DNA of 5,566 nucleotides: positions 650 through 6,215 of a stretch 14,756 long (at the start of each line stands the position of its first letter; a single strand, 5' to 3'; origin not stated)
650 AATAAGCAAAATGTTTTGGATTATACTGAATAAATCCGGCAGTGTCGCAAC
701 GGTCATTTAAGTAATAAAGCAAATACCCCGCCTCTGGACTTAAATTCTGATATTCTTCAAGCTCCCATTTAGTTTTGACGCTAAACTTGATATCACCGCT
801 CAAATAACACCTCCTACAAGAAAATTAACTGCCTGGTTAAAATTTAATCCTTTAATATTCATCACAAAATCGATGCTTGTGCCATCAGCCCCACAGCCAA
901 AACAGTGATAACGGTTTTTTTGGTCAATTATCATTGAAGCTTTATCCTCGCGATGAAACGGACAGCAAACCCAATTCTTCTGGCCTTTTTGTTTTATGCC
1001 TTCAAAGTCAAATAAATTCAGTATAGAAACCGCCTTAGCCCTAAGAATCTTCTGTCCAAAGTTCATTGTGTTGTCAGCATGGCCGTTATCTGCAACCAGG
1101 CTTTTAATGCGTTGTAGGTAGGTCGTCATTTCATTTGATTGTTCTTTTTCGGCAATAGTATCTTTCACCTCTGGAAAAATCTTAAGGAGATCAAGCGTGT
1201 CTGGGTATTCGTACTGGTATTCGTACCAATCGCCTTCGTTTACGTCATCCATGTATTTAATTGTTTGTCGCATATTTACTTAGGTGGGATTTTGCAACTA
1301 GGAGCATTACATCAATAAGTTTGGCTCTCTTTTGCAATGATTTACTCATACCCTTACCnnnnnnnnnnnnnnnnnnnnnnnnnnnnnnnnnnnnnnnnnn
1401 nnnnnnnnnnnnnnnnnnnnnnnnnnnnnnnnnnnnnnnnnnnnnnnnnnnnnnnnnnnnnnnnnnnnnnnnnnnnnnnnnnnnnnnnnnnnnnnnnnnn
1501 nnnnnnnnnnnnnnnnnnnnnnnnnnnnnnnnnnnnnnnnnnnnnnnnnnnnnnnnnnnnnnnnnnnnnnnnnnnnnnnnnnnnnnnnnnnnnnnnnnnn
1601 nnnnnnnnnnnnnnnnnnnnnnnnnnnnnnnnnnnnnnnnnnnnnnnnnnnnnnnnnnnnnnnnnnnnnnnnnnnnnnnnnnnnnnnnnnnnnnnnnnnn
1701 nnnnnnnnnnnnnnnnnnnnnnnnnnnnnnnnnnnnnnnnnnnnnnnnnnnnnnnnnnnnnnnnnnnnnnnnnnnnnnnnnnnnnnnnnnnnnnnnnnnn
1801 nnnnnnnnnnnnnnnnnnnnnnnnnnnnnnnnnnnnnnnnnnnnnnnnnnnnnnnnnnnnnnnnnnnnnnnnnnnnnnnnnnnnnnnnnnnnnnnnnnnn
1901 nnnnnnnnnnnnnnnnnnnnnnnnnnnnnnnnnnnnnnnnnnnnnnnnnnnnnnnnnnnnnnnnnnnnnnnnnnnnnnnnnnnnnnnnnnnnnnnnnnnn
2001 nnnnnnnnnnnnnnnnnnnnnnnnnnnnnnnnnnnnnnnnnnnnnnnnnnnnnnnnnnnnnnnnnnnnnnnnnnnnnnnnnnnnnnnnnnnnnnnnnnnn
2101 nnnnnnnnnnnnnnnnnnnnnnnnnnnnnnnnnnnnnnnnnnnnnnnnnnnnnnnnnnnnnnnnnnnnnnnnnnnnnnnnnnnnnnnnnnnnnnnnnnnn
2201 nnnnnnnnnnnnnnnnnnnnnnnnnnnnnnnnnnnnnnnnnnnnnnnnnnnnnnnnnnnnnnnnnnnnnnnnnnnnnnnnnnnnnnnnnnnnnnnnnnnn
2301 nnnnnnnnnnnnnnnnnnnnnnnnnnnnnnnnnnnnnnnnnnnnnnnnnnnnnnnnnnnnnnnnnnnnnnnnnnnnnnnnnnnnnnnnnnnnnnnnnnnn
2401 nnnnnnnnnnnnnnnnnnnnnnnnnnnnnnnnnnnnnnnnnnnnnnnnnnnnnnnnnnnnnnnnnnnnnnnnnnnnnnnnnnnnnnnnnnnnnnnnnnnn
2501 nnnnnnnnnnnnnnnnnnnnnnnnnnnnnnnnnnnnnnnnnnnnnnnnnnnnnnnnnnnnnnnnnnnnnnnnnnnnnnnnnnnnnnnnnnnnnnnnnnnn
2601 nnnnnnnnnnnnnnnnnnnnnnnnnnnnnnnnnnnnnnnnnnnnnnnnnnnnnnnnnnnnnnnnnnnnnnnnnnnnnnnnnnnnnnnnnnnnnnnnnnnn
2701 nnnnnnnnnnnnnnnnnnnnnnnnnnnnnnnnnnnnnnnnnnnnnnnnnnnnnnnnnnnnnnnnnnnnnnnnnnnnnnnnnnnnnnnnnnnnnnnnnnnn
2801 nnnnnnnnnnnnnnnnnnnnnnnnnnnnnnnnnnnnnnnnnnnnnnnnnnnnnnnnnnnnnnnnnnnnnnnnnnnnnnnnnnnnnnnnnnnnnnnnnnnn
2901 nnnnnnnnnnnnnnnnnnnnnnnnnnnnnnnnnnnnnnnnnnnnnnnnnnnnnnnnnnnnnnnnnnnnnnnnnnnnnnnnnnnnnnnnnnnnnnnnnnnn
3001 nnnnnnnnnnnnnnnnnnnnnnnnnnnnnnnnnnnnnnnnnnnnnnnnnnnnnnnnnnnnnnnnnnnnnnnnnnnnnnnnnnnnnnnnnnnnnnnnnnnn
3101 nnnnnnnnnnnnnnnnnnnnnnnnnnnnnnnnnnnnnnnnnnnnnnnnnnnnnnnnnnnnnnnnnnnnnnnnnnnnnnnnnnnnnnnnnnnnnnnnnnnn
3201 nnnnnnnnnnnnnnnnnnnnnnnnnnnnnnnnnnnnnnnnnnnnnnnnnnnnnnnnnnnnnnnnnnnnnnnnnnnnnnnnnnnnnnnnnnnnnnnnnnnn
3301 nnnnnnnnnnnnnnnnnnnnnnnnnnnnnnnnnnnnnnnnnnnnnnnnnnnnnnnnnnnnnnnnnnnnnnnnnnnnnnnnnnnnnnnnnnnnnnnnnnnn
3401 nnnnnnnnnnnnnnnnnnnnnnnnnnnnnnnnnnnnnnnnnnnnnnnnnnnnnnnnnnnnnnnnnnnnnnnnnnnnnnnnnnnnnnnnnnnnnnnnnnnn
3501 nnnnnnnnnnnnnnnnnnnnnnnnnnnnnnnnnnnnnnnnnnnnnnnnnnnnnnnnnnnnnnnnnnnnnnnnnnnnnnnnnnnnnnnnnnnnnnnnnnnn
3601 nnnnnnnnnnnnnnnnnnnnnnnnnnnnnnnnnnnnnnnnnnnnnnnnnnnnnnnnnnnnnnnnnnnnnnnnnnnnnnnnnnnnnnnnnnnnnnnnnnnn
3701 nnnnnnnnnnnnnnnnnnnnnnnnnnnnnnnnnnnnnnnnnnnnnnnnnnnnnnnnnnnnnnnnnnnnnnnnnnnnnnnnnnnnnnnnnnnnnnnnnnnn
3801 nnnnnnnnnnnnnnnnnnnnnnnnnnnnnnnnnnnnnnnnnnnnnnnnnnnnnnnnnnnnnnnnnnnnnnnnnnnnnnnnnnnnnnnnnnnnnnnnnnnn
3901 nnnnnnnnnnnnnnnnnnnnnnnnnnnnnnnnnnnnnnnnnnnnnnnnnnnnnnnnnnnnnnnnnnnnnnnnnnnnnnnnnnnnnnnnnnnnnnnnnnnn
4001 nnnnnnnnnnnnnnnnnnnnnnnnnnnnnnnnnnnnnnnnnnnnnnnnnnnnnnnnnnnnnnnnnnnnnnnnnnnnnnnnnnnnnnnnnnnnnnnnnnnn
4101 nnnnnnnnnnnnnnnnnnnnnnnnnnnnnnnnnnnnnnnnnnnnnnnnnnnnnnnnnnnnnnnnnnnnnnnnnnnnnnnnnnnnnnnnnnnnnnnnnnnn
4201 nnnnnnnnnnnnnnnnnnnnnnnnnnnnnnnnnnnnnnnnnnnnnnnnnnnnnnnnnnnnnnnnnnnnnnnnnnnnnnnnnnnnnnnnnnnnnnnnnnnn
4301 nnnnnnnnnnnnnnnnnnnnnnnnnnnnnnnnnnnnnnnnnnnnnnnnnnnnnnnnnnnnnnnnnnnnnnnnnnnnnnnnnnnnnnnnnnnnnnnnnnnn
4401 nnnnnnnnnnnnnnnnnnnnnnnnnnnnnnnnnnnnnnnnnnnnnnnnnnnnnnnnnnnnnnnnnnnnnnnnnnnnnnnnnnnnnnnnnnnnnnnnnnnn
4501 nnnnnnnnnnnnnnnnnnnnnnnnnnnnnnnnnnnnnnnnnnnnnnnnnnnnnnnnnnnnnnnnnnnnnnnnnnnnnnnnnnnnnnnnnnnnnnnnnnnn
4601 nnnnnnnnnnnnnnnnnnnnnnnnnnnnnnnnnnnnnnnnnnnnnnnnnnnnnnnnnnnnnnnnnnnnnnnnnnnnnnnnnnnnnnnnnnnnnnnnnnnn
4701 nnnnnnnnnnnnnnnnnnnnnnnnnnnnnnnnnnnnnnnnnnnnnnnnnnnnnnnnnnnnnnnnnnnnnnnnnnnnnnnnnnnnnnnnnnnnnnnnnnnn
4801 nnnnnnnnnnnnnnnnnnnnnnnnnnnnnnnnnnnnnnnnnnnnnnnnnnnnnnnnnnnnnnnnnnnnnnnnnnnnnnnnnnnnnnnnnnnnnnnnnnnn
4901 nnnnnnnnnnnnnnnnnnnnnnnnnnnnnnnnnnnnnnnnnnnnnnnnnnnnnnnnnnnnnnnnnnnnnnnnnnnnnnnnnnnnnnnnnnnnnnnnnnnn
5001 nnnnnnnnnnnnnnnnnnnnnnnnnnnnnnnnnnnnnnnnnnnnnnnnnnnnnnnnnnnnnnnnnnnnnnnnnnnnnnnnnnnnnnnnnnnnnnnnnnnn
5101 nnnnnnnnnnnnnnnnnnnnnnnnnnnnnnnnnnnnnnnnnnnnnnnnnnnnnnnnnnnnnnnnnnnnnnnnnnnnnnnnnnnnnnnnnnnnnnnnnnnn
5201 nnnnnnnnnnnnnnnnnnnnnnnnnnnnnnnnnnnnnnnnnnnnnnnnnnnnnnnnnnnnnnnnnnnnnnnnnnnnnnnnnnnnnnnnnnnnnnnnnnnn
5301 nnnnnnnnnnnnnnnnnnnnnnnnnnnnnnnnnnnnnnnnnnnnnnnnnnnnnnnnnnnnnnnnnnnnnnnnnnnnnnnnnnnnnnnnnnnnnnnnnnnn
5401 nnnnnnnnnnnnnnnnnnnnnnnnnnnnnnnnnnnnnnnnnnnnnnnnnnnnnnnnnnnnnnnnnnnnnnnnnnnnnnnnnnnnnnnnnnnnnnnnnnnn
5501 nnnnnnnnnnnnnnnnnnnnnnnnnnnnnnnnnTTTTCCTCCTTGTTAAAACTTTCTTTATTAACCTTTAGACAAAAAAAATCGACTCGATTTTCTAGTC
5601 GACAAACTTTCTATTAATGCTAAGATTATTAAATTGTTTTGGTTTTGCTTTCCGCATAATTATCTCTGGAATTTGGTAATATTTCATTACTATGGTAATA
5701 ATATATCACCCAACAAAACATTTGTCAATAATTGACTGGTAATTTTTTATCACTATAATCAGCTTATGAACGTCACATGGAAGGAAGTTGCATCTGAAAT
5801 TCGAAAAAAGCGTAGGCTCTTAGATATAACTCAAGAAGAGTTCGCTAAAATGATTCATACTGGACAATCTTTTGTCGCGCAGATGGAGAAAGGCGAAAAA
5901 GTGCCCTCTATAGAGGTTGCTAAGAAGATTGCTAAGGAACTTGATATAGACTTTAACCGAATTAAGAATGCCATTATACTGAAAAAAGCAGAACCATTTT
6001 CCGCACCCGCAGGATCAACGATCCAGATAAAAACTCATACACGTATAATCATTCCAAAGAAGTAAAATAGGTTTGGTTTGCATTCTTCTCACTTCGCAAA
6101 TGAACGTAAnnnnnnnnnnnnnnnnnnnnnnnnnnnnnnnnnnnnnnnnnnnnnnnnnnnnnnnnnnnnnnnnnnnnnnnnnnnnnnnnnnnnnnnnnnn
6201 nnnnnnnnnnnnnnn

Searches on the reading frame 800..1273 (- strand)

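Call 85: search_protein_families(library=pfam, proteins=[window:800-1273:-], max_evalue=0.01)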
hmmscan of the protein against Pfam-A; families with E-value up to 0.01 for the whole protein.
window:800-1273:- (157 aa): 1 family
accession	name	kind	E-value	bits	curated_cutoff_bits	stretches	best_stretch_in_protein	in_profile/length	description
PF01807.25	Zn_ribbon_DnaG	-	3.7e-19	68.8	24.9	1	93-153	25-86/98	CHC2 zinc finger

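Call 88: search_protein_families(library=phrogs, proteins=[window:800-1273:-], max_evalue=0.001)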
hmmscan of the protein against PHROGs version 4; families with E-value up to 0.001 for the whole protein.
window:800-1273:- (157 aa): 8 families
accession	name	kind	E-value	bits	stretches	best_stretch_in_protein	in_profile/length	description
phrog_11992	-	unknown function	3.5e-21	77.2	1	81-153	10-80/177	-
phrog_6444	-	DNA, RNA and nucleotide metabolism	1.9e-18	67.6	1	93-152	29-89/577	DNA primase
phrog_47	-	DNA, RNA and nucleotide metabolism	9.7e-13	48.5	1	69-151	21-103/947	DNA primase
phrog_510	-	DNA, RNA and nucleotide metabolism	6.4e-12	46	1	75-152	17-97/667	DNA primase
phrog_18097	-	DNA, RNA and nucleotide metabolism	9.2e-12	45.9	1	93-151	26-85/199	DNA primase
phrog_26824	-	unknown function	7.6e-10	38.5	1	97-152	23-83/868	-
phrog_360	-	DNA, RNA and nucleotide metabolism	3.4e-09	37.9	1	95-150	25-81/133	DNA primase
phrog_5311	-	DNA, RNA and nucleotide metabolism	0.00051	19.4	1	102-149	100-152/692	helicase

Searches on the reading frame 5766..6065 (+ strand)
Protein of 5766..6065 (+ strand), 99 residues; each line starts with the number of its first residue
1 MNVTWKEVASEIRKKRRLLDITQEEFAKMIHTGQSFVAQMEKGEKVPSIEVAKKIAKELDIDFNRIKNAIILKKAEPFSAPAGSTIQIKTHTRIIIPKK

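Call 3: search_protein_families(library=pfam, proteins=[window:5766-6065:+], max_evalue=0.1)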
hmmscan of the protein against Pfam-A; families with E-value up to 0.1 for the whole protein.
window:5766-6065:+ (99 aa): 9 families
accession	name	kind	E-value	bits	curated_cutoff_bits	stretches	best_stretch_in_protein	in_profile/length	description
PF01381.28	HTH_3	-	1.3e-14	54.4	23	1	12-63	1-52/55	Helix-turn-helix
PF12844.13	HTH_19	-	3.7e-07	30.4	30.2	1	12-66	4-58/64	Helix-turn-helix domain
PF13560.12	HTH_31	-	0.00037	21.2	27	1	11-57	5-52/64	Helix-turn-helix domain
PF13443.12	HTH_26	-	0.0019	18.9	22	1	14-63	4-54/63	Cro/C1-type HTH DNA-binding domain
PF10743.14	Phage_Cox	-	0.0032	17.7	27.5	1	20-52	10-43/87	Regulatory phage protein cox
PF09959.14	DUF2193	-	0.0039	16.2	25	1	20-84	367-430/498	Uncharacterized protein conserved in archaea (DUF2193)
PF15731.11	MqsA_antitoxin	-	0.039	14.5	30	1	9-53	71-115/131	Antitoxin component of bacterial toxin-antitoxin system, MqsA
PF00157.23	Pou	-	0.057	13.8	27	1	6-31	7-32/72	Pou domain - N-terminal to homeobox domain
PF22505.1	RNase_J_b_CASP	-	0.096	12.9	27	0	8-67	9-69/126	Ribonuclease J, beta-CASP domain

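Call 6: search_protein_families(library=phrogs, proteins=[window:5766-6065:+], max_evalue=0.01)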
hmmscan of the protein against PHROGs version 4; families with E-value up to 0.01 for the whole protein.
window:5766-6065:+ (99 aa): 19 families
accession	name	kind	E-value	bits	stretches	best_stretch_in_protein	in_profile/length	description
phrog_3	-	transcription regulation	1.7e-10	42.3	1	2-66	83-145/430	transcriptional repressor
phrog_8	-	transcription regulation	1.6e-09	38.7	1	5-61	74-130/346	transcriptional regulator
phrog_4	-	transcription regulation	5.6e-08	33.2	1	8-64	137-189/400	transcriptional repressor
phrog_1373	-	transcription regulation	2.1e-07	32.1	1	11-65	67-121/166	transcriptional regulator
phrog_2439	-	transcription regulation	2.3e-07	31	1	11-63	11-63/367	transcriptional regulator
phrog_5823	-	transcription regulation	7e-07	29.7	1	7-64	6-64/404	transcriptional regulator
phrog_7241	-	transcription regulation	4.1e-06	27.9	1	10-64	64-118/122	transcriptional regulator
phrog_2328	-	transcription regulation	8.2e-06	26.6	1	7-63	15-71/128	transcriptional repressor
phrog_2104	-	unknown function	1.3e-05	26.4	1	9-56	41-88/103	-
phrog_2967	-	transcription regulation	3.2e-05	24.6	1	6-63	9-66/225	transcriptional regulator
phrog_1124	-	transcription regulation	8.7e-05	23.1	1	16-60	17-60/177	transcriptional regulator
phrog_4836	-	transcription regulation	9.6e-05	23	1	7-51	75-119/194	CII-like regulator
phrog_11187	-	transcription regulation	0.00018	22.2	1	2-44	2-44/63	transcriptional regulator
phrog_1468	-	transcription regulation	0.00018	22.1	1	5-62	5-61/67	transcriptional repressor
phrog_6831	-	transcription regulation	0.00043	21.2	1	21-57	19-56/68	transcriptional regulator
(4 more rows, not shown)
